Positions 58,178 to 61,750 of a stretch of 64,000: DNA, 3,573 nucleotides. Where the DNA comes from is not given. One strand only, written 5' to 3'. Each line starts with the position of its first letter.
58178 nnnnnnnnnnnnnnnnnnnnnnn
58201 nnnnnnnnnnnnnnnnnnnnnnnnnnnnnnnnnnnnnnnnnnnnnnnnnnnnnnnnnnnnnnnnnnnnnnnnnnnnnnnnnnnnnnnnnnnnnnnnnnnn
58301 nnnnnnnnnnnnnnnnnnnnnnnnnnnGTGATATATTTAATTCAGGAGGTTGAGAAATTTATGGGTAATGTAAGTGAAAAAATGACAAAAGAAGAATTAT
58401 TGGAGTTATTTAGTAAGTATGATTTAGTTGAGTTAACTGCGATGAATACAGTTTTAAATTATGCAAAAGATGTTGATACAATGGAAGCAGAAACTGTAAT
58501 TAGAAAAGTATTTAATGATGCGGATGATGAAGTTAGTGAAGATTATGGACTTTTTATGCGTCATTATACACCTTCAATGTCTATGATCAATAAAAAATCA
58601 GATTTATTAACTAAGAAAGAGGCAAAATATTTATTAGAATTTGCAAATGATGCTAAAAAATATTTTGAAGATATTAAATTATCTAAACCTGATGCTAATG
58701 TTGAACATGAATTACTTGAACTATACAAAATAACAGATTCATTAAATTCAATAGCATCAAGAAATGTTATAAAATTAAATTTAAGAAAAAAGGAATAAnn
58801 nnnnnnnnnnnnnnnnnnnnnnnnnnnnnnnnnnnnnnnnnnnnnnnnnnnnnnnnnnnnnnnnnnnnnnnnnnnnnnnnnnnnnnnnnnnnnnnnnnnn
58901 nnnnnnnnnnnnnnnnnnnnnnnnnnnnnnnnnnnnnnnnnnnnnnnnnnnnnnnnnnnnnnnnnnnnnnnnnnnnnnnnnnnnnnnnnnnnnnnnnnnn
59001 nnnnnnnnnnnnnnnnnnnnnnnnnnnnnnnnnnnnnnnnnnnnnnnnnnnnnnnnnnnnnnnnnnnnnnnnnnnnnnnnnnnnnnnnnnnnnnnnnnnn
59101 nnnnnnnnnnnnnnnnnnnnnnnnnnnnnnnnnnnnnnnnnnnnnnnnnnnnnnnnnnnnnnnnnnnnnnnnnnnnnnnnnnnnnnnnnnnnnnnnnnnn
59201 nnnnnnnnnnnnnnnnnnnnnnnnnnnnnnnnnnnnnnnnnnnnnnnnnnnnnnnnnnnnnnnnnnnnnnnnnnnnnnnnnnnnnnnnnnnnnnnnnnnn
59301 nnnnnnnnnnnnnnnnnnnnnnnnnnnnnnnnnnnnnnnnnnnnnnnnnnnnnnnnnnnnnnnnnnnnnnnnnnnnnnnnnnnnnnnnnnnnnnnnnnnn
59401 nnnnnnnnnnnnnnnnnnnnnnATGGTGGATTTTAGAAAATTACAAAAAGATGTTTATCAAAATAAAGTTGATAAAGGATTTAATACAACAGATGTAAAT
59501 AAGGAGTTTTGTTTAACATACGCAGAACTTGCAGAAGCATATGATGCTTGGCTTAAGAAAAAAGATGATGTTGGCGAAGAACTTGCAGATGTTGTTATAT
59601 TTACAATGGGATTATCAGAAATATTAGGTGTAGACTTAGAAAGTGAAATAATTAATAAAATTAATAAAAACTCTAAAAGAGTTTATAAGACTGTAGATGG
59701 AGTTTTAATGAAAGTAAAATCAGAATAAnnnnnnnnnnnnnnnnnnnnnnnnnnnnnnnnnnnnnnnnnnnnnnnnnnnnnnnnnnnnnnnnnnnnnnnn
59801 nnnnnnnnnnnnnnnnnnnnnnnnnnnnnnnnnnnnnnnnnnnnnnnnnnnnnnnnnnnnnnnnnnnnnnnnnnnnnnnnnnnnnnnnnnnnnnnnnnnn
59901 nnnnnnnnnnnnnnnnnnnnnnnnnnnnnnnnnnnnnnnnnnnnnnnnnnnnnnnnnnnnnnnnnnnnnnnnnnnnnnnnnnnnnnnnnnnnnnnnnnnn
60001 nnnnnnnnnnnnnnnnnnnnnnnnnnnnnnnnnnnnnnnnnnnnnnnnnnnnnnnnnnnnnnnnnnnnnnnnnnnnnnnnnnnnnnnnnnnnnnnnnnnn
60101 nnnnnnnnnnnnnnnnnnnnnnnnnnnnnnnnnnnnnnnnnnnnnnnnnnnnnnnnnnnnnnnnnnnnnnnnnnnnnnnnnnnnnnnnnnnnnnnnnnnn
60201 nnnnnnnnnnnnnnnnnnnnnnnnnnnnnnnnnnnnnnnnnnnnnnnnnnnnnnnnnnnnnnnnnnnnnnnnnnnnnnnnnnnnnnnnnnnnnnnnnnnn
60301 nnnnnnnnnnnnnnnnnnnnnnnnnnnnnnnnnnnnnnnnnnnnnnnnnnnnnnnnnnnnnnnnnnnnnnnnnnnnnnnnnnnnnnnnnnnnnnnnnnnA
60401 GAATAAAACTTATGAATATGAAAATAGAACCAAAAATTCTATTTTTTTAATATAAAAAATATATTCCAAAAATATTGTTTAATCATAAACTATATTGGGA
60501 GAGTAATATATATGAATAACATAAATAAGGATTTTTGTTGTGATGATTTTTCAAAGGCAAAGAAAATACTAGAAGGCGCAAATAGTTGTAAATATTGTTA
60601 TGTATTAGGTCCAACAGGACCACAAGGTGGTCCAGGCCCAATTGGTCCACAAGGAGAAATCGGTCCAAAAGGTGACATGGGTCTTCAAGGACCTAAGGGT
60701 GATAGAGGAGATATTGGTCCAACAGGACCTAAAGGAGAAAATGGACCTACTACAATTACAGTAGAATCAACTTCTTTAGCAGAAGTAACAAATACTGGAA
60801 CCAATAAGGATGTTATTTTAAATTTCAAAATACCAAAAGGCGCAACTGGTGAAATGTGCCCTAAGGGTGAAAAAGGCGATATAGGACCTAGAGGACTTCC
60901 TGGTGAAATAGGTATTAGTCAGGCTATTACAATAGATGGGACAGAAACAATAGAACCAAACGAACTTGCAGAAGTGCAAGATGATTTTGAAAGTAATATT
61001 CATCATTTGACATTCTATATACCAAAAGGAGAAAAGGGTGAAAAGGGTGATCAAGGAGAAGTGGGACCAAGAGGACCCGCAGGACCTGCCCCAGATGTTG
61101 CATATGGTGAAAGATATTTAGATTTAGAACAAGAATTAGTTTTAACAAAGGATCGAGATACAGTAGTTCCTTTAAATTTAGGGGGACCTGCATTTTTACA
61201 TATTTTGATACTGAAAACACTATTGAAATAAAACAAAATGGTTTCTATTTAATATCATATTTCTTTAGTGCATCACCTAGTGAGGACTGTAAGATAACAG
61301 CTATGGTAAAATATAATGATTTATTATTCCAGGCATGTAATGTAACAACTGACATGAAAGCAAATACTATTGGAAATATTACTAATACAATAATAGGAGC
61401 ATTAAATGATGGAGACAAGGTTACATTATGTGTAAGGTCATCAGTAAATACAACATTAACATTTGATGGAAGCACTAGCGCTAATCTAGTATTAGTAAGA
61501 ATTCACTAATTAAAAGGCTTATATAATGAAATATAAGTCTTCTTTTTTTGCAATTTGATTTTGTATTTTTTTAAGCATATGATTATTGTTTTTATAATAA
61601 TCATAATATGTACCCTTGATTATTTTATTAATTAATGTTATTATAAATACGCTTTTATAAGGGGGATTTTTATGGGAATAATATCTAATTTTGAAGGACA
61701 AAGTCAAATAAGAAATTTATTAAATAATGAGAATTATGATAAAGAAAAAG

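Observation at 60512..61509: BclA-like collagen-repeat gene interrupted by a -1 frame change within homopolymer runs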

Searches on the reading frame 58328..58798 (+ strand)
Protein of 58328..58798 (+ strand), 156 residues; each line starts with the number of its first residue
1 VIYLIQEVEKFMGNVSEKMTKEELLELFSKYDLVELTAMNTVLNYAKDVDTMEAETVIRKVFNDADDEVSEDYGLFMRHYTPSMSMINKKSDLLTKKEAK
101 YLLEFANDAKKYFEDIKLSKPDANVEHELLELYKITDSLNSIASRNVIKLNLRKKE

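Call 31: search_protein_families(library=pfam, proteins=[window:58328-58798:+], max_evalue=0.01)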
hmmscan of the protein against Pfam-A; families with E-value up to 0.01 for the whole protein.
window:58328-58798:+ (156 aa): 1 family
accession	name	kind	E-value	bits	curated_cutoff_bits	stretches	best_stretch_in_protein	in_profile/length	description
PF00076.28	RRM_1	-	0.0055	17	20.7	0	11-34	2-25/70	RNA recognition motif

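Call 59: search_protein_families(library=ncbifam, proteins=[window:58328-58798:+], max_evalue=0.01)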
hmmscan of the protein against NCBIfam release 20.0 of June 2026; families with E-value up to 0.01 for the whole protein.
window:58328-58798:+ (156 aa): 3 families
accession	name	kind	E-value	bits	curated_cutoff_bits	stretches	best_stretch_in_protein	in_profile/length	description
NF010341.0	PRK13768.1-3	equivalog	0.0013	18.4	355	0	75-140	156-222/257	GTPase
NF010340.0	PRK13768.1-2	equivalog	0.0018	18.1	293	0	23-66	165-208/265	GTPase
NF058679.1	EncB_fam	subfamily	0.0076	16.3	90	0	8-76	5-69/117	encapsulin nanocompartment ferritin-likeEncB family encapsulin nanocompartment ferritin-like cargo protein cargo protein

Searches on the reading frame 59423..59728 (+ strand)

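Call 31: search_protein_families(library=pfam, proteins=[window:59423-59728:+], max_evalue=0.01)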
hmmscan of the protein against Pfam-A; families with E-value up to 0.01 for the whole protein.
window:59423-59728:+ (101 aa): 3 families
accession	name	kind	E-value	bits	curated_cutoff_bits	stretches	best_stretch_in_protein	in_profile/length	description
PF12643.12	MazG-like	-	9.4e-07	29.4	27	1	39-86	22-69/85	MazG-like family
PF03819.22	MazG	-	0.0094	16.7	22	0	35-86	16-69/74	MazG nucleotide pyrophosphohydrolase domain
PF01503.22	PRA-PH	-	0.0096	16.8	21.3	0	35-81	37-83/86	Phosphoribosyl-ATP pyrophosphohydrolase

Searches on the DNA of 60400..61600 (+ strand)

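Call 4: search_dna_similar(query=window:60400-61600:+, collection=phages, mode=distant)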
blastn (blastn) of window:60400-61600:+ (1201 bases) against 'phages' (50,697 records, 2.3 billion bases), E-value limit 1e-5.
Records with a match: 7; places in all: 11; records where one place covers at least 80% of the query: 0.
Best place of each record, by identity: 60-80% 7.
By first word of the organism name: Escherichia 3; Weissella 2; uncultured 2.
By host as written in the record: Weissella cibaria YS61 2; Escherichia coli str. K-12 substr. MG1655 2; - 2; Escherichia coli 1.
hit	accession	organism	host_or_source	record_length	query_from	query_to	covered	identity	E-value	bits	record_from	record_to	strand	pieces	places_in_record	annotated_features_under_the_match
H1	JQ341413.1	Weissella phage phiYS61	Weissella cibaria YS61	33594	244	345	8%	73.5%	4e-7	64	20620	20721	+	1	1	putative tail fiber protein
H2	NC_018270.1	Weissella phage phiYS61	Weissella cibaria YS61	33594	244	345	8%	73.5%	4e-7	64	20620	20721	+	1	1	putative tail fiber protein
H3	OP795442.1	Escherichia phage A7_1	Escherichia coli str. K-12 substr. ...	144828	218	309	8%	76.1%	9e-9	68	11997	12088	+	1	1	tail fiber protein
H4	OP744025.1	Escherichia phage A5-4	Escherichia coli str. K-12 substr. ...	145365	218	309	8%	76.1%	9e-9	68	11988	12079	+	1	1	tail fiber protein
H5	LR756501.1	uncultured phage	metagenomic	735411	207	301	8%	73.7%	5e-6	60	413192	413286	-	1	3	record has no annotation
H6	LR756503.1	uncultured phage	metagenomic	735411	207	301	8%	73.7%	5e-6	60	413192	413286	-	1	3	record has no annotation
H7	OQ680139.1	Escherichia phage PH1062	Escherichia coli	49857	263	345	7%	77.1%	1e-7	65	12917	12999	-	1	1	hypothetical protein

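Call 5: search_dna_similar(query=window:60400-61600:+, collection=plasmids, mode=distant)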
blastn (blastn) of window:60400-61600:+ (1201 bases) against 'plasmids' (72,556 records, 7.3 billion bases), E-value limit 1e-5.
Records with a match: 1; places in all: 1; records where one place covers at least 80% of the query: 0.
Best place of each record, by identity: 60-80% 1.
By first word of the organism name: Enterococcus 1.
By predicted mobility (MOB-suite, as given by PLSDB): non-mobilizable 1.
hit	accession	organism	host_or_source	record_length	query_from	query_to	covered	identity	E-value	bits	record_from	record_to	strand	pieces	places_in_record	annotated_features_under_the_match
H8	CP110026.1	Enterococcus faecalis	Homo sapiens,saliva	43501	207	346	12%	68.5%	4e-6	62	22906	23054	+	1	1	collagen-like protein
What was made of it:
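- Closest known: Collagen-like phage tail fibres with C1q/TNF-like tips. Different: Close DNA matches are absent from phage and plasmid records (calls 4, 5).
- Tried and rejected: Phage and plasmid DNA searches. blastn of the locus against phage and plasmid records found only short matches over the collagen repeats (calls 4, 5).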
